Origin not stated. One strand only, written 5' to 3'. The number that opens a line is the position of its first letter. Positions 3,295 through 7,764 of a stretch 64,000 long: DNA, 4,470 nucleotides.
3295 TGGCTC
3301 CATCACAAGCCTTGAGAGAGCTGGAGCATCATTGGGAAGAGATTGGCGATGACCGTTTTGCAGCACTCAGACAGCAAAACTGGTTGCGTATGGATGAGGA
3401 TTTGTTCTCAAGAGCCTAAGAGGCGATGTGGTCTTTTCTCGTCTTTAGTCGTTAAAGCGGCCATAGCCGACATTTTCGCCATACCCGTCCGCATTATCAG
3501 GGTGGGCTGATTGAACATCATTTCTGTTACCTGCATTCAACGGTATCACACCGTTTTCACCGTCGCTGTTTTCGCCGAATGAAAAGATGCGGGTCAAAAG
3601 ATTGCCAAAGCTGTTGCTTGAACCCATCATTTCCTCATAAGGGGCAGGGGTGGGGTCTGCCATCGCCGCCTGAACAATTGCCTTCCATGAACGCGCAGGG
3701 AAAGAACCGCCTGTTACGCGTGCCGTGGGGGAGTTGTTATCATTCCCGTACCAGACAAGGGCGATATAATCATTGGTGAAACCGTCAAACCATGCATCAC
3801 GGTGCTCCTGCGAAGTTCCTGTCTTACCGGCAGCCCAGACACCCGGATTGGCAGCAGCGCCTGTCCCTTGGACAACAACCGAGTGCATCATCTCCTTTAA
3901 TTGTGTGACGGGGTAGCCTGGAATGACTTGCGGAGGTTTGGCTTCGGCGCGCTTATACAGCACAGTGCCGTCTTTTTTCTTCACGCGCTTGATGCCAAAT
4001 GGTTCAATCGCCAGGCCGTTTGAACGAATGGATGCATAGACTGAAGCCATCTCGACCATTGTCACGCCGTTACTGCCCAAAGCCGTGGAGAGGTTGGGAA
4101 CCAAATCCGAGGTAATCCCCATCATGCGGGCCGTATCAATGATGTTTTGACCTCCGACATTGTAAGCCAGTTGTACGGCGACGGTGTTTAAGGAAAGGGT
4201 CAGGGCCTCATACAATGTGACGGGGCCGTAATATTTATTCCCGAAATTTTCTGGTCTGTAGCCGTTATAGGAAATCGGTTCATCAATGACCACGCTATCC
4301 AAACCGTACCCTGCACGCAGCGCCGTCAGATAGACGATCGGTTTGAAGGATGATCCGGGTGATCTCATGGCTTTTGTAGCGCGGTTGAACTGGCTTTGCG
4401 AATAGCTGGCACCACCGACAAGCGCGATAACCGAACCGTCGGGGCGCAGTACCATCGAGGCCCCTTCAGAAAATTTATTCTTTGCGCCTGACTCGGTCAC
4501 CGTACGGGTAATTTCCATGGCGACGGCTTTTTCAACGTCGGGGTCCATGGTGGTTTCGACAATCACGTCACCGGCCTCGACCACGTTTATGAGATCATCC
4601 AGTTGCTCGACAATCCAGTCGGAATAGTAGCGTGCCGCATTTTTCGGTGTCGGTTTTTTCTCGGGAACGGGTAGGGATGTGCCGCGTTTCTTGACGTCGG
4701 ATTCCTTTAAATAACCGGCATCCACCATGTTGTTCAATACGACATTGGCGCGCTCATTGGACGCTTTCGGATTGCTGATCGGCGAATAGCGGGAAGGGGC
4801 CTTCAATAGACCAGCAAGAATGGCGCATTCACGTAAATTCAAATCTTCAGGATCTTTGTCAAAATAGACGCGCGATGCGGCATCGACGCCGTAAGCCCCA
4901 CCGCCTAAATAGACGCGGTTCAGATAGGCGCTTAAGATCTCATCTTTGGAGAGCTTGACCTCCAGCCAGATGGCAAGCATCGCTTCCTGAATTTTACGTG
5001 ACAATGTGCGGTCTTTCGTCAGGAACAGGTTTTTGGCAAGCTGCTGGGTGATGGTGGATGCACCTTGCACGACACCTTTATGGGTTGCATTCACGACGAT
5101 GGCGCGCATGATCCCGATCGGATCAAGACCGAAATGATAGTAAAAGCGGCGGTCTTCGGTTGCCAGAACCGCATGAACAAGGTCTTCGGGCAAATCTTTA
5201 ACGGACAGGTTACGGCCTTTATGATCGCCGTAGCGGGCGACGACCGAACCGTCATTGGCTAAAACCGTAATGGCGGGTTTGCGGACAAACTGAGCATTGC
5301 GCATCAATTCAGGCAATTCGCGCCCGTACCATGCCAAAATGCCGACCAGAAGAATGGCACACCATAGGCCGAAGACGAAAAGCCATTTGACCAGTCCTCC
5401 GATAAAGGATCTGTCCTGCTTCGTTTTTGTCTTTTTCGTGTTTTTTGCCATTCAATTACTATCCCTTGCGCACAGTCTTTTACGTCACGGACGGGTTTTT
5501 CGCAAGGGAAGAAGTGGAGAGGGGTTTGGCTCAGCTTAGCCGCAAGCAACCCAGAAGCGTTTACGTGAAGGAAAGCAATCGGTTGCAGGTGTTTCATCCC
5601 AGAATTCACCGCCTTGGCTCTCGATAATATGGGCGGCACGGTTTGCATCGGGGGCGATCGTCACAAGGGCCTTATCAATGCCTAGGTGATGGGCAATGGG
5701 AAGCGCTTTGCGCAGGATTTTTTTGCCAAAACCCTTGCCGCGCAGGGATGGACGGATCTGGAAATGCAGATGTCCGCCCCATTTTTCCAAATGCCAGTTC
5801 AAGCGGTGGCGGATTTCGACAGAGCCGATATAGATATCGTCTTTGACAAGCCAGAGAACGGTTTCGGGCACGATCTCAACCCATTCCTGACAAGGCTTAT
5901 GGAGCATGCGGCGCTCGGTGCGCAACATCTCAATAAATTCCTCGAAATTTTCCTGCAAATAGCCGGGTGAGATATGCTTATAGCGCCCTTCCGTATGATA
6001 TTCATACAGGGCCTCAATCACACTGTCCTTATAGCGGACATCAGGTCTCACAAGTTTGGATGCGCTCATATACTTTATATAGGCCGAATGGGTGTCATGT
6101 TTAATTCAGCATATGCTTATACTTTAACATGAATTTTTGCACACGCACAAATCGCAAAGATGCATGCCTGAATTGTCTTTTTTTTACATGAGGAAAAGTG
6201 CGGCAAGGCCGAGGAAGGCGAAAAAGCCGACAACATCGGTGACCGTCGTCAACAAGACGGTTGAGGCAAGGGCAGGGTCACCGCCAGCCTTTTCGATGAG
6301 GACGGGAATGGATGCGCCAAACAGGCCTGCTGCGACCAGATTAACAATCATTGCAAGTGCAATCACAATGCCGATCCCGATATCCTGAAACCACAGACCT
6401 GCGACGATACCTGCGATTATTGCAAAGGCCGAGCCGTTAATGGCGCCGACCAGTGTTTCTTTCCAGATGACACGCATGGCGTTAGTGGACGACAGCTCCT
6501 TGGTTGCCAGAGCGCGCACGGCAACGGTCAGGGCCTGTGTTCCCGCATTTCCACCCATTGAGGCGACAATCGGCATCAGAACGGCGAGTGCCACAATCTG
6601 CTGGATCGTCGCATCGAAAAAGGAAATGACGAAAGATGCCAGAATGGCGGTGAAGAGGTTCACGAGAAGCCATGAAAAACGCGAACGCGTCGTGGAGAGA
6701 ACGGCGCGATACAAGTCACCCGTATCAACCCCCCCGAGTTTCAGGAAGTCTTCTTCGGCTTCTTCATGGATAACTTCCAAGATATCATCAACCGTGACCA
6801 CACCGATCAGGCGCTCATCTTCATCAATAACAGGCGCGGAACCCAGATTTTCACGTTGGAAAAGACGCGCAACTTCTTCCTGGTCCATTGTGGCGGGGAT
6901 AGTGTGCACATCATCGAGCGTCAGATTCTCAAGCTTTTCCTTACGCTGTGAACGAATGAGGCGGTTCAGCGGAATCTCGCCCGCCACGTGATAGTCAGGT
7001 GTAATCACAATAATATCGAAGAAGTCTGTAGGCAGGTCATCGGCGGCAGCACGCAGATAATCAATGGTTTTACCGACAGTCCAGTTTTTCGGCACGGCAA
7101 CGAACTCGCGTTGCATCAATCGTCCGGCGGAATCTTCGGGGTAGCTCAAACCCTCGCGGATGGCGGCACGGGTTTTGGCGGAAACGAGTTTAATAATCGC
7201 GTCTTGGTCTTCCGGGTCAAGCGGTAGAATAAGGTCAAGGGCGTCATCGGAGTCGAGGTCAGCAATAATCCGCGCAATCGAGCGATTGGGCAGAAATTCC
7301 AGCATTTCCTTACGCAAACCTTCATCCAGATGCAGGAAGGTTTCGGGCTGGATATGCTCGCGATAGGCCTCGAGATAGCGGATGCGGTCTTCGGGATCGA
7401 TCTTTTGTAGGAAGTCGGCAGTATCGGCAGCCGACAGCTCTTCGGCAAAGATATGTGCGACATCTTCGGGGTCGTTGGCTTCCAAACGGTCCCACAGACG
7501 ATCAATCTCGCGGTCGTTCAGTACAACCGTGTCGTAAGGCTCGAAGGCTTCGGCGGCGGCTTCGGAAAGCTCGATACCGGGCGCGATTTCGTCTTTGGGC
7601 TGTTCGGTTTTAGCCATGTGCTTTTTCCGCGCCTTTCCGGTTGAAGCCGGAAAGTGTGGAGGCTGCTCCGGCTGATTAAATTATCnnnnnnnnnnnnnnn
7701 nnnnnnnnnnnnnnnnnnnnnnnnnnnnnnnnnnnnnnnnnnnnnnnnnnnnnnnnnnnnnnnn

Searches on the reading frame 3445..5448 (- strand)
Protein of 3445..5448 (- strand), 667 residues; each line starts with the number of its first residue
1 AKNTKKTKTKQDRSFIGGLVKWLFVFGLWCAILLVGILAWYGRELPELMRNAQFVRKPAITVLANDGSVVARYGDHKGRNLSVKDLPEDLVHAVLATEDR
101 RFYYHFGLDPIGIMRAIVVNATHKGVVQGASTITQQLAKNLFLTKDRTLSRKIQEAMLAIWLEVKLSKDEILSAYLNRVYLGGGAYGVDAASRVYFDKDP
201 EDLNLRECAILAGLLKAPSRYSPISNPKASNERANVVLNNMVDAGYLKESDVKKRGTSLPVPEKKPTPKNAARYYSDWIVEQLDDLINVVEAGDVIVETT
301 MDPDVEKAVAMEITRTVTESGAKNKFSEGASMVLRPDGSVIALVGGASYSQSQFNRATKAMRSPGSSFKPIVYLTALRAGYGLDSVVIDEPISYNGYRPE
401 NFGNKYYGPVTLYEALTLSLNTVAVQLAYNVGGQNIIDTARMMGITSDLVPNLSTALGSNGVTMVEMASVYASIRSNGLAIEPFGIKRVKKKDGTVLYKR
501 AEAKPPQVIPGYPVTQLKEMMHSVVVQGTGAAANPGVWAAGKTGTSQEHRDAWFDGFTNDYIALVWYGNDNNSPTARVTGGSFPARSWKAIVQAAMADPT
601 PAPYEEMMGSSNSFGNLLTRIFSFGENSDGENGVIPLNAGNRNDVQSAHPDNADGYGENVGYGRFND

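Call 49: search_protein_families(library=pfam, proteins=[window:3445-5448:-], max_evalue=0.00001)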
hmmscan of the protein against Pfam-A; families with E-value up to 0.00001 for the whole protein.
window:3445-5448:- (667 aa): 2 families
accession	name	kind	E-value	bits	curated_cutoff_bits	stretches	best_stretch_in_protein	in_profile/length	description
PF00912.28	Transgly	-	1.1e-67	227.3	27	1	67-241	2-177/178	Transglycosylase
PF00905.27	Transpeptidase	-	3.1e-25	89.4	22.1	1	337-549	10-245/299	Penicillin binding protein transpeptidase domain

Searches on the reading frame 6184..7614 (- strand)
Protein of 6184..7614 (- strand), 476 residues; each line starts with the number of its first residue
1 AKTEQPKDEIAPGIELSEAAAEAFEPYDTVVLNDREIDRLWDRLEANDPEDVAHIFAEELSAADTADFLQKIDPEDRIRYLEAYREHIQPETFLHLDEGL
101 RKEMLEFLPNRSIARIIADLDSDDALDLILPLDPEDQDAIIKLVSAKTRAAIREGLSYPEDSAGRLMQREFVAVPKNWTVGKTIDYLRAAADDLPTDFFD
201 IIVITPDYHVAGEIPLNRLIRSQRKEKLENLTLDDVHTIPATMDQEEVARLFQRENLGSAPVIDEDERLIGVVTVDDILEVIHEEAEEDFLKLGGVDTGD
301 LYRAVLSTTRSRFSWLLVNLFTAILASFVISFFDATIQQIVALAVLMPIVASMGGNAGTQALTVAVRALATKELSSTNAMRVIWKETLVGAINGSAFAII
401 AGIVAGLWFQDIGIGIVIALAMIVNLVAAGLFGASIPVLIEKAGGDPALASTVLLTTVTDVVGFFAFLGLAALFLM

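Call 49: search_protein_families(library=pfam, proteins=[window:6184-7614:-], max_evalue=0.00001)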
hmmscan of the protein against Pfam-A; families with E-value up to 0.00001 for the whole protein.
window:6184-7614:- (476 aa): 3 families
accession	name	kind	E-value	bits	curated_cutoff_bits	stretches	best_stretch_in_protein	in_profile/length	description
PF01769.21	MgtE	-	6e-34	117.5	27.6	1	347-470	1-125/125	Divalent cation transporter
PF03448.22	MgtE_N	-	8.6e-20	71.6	25.9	1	61-161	2-102/102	MgtE intracellular N domain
PF00571.33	CBS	-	4.4e-15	56.2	24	1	234-283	7-56/57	CBS domain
